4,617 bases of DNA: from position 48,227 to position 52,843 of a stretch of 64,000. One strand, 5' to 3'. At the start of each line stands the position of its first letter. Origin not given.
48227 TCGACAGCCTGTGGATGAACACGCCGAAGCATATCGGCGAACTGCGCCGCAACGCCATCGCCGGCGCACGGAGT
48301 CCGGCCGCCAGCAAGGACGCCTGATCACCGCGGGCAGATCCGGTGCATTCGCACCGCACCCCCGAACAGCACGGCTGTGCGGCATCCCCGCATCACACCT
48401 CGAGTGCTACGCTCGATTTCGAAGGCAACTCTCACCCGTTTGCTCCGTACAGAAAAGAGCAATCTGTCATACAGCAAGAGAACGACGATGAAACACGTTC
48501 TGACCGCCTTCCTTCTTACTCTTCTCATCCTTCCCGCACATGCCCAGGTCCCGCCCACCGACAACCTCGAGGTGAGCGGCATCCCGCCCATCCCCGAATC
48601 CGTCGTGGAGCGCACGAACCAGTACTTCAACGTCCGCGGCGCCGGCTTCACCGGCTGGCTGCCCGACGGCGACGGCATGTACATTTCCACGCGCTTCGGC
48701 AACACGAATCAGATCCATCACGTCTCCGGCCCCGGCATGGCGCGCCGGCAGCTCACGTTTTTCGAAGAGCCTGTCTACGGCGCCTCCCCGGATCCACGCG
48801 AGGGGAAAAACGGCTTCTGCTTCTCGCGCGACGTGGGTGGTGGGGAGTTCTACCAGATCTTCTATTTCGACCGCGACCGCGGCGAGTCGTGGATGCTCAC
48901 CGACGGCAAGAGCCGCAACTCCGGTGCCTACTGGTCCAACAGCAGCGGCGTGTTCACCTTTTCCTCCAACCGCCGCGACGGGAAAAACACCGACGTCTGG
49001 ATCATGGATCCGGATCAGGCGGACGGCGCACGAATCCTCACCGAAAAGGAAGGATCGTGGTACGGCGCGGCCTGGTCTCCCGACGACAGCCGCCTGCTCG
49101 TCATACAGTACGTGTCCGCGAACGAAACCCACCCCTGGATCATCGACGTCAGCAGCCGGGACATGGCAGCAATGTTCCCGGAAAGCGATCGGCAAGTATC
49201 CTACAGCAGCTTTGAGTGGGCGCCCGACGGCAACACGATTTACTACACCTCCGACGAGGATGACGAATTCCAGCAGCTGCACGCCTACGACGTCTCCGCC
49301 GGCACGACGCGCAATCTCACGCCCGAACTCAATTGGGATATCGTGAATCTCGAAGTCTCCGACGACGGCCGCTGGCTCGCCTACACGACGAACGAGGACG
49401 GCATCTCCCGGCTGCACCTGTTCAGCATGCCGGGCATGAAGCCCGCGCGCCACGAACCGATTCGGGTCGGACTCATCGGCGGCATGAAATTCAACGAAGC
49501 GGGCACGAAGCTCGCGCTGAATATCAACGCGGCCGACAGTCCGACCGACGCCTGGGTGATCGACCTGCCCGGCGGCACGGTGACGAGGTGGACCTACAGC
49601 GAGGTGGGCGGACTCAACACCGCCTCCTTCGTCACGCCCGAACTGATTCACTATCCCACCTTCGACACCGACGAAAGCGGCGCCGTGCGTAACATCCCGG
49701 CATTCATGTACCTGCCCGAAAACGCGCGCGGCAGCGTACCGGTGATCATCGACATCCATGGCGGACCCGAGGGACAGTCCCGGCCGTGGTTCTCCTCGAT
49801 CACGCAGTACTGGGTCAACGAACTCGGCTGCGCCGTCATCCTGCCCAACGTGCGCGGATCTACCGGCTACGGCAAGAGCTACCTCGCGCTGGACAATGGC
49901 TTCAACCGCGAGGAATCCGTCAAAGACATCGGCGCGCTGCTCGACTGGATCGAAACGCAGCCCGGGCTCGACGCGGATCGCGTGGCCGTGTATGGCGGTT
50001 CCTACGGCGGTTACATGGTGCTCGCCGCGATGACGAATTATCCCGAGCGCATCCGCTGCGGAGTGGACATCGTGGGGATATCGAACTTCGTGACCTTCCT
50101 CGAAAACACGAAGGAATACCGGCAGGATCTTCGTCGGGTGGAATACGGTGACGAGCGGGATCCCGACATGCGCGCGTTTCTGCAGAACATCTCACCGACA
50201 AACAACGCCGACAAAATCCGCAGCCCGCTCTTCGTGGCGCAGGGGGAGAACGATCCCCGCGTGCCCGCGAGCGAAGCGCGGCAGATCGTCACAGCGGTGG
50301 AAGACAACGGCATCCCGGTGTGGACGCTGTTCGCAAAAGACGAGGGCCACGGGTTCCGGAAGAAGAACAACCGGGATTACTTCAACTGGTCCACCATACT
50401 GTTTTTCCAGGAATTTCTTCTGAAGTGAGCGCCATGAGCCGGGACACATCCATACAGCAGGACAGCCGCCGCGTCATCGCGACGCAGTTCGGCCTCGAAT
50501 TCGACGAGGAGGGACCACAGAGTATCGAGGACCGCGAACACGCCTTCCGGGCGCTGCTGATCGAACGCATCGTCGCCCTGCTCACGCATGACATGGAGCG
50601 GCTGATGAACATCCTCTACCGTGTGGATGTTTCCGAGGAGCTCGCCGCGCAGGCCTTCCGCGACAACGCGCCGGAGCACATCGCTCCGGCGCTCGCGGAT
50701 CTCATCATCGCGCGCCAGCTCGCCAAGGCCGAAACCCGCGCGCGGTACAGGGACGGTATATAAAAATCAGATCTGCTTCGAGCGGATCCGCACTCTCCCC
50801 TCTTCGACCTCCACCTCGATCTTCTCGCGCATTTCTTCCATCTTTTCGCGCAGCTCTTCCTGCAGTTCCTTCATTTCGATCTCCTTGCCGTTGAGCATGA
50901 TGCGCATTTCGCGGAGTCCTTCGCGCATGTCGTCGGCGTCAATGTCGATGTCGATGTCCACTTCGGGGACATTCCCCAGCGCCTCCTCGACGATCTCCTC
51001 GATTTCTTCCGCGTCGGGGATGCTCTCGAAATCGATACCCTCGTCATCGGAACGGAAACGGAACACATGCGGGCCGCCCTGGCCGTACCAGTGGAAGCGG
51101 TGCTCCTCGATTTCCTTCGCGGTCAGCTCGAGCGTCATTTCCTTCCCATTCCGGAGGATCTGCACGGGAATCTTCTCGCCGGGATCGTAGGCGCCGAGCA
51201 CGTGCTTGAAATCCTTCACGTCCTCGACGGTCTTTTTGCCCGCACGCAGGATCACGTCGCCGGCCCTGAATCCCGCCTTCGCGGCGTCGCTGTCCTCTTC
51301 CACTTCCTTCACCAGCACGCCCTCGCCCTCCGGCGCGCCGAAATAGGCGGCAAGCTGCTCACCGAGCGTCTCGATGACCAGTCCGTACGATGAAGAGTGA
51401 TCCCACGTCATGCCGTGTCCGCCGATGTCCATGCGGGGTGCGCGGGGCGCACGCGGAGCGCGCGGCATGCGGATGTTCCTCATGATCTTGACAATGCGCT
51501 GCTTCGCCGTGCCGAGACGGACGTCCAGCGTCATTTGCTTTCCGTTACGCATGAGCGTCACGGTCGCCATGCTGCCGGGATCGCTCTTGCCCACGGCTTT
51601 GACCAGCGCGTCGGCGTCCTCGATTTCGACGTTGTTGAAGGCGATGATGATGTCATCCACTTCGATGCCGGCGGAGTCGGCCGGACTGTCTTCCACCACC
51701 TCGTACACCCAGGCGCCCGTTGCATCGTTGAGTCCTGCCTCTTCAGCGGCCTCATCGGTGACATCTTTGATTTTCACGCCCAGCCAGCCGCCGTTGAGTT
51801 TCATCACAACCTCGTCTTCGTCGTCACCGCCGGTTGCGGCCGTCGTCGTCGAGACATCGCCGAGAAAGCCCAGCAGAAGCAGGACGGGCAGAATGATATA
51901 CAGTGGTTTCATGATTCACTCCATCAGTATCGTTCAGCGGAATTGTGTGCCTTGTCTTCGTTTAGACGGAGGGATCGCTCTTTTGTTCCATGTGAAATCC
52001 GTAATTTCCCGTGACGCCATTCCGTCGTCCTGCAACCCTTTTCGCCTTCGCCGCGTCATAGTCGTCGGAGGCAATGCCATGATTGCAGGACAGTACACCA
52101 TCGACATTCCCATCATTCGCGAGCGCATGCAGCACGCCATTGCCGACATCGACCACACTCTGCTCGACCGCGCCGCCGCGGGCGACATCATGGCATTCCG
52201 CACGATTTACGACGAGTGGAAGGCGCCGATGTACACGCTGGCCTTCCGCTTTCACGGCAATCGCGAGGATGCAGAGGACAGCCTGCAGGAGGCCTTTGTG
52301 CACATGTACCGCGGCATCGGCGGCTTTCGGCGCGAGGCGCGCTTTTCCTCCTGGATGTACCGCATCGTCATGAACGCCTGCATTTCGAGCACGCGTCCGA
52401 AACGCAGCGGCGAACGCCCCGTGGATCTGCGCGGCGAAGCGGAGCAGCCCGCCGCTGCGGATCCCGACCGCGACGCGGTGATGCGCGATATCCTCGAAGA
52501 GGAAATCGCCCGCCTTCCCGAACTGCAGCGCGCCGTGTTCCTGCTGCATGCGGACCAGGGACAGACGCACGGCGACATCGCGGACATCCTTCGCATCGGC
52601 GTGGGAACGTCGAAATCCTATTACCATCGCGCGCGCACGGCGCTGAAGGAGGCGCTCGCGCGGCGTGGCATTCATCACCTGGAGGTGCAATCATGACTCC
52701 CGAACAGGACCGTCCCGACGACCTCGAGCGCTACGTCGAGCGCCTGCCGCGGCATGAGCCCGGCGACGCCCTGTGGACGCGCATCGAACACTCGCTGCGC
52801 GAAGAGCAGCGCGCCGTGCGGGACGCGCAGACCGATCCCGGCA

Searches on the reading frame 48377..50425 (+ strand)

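Call 54: search_protein_families(library=pfam, proteins=[window:48377-50425:+], max_evalue=0.0001)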
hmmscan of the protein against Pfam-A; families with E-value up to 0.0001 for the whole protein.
window:48377-50425:+ (683 aa): 10 families
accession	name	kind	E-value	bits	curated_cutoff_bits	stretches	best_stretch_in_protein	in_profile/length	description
PF00326.27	Peptidase_S9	-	1.2e-37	129.9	22.6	1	471-679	2-208/213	Prolyl oligopeptidase family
PF02129.25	Peptidase_S15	-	1.5e-12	48.2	23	1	442-573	7-134/262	X-Pro dipeptidyl-peptidase (S15 family)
PF20434.5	BD-FAE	-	1.1e-10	41.8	26.8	1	444-638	3-212/215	BD-FAE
PF00561.26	Abhydrolase_1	-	3.1e-10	40.6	25.8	1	455-581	1-116/245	alpha/beta hydrolase fold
PF02897.21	Peptidase_S9_N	-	4.8e-09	35.9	24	1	145-404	136-410/414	Prolyl oligopeptidase, N-terminal beta-propeller domain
PF01738.24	DLH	-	6.4e-09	36.2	21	1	441-668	2-197/217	Dienelactone hydrolase family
PF07676.18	PD40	-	3.2e-07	30.6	20.9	0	281-295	16-30/38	WD40-like Beta Propeller Repeat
PF00930.27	DPPIV_N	-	5.8e-06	25.7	22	0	186-350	191-311/354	Dipeptidyl peptidase IV (DPP IV) N-terminal region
PF12146.15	Hydrolase_4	-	1.2e-05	25.2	27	0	498-562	42-103/239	Serine aminopeptidase, S33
PF05448.18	AXE1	-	4.7e-05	22.8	21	0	439-661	68-310/321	Acetyl xylan esterase (AXE1)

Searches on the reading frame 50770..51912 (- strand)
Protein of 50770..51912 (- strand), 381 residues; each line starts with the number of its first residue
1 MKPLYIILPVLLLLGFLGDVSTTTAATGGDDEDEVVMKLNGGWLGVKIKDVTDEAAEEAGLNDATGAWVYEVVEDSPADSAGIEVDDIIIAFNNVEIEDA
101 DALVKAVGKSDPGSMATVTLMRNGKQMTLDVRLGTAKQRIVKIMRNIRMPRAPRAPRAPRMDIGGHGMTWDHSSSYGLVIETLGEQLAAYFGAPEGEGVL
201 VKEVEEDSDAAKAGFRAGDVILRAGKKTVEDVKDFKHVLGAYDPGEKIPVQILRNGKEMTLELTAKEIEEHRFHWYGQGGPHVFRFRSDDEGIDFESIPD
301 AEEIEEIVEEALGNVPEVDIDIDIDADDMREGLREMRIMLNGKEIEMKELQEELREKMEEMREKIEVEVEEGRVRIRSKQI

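Call 54: search_protein_families(library=pfam, proteins=[window:50770-51912:-], max_evalue=0.0001)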
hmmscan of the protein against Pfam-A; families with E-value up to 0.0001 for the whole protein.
window:50770-51912:- (381 aa): 3 families
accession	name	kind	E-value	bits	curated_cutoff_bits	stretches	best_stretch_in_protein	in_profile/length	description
PF13180.12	PDZ_2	-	1.6e-33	115.2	27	2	43-133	2-80/80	PDZ domain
PF17820.7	PDZ_6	-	1.3e-17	63.7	27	2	68-108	1-41/54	PDZ domain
PF00595.29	PDZ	-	1.7e-14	54.4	23.2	1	36-103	3-63/81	PDZ domain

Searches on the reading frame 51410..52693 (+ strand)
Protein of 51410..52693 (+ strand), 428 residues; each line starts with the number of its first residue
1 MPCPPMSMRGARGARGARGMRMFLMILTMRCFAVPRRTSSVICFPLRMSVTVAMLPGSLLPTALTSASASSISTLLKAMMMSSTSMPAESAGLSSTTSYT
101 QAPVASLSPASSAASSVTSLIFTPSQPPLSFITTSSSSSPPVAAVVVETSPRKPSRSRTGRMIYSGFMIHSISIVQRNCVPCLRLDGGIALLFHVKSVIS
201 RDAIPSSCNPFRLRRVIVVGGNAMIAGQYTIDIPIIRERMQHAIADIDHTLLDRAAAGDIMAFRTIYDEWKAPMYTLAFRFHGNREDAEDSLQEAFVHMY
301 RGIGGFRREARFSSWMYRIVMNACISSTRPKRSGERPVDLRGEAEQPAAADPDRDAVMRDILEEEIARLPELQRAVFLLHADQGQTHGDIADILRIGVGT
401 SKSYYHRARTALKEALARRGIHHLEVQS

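Call 55: search_protein_families(library=pfam, proteins=[window:51410-52693:+], max_evalue=0.0001)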
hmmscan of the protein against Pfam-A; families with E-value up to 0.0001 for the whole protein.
window:51410-52693:+ (428 aa): 3 families
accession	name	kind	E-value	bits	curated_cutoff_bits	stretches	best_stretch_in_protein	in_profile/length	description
PF08281.18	Sigma70_r4_2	-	1.3e-13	50.8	25.7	1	360-412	2-54/54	Sigma-70, region 4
PF04542.20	Sigma70_r2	-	3e-13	49.8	24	1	267-329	2-66/71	Sigma-70 region 2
PF04545.22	Sigma70_r4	-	2e-05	24.4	24.1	1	366-414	2-50/50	Sigma-70, region 4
